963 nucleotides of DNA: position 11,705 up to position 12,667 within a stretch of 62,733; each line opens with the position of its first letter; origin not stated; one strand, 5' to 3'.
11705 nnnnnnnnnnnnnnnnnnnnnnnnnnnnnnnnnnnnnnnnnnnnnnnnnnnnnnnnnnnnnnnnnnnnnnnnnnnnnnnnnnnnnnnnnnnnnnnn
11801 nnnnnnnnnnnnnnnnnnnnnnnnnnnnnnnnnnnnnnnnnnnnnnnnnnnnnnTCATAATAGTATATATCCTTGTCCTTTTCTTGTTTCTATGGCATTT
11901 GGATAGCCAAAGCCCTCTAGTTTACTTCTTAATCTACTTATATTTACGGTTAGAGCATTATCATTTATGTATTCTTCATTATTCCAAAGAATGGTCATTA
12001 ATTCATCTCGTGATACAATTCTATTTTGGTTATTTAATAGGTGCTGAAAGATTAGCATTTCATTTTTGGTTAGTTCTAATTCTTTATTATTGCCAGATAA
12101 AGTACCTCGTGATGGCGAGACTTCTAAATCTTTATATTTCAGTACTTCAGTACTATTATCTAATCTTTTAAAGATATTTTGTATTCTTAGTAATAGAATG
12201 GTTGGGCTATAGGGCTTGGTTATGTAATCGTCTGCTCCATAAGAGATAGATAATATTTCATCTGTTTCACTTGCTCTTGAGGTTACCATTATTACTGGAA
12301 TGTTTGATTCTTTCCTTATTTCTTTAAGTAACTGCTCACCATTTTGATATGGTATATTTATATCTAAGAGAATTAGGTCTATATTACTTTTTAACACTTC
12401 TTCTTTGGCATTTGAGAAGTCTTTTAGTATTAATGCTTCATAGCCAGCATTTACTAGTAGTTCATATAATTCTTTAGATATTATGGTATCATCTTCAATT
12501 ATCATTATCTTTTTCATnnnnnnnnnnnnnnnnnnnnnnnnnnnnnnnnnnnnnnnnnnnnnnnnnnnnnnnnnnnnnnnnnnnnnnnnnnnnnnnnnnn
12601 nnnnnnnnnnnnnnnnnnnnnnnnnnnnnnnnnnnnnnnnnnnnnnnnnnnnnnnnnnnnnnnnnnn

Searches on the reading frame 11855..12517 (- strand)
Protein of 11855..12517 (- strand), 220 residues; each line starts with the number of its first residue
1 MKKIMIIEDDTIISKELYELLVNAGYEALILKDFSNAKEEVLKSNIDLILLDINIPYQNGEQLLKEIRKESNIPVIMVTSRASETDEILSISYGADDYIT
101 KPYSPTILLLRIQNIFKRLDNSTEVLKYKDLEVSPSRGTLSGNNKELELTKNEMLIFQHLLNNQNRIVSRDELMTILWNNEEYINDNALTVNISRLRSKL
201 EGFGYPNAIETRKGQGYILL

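Call 80: search_protein_families(library=pfam, proteins=[window:11855-12517:-], max_evalue=0.00001)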
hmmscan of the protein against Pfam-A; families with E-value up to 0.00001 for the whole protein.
window:11855-12517:- (220 aa): 2 families
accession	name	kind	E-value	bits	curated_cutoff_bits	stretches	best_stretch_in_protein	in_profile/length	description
PF00072.30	Response_reg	-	3.4e-22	79.1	30.2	1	4-112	1-110/111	Response regulator receiver domain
PF00486.34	Trans_reg_C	-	9.1e-21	74.2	26.2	1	145-219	2-77/77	Transcriptional regulatory protein, C terminal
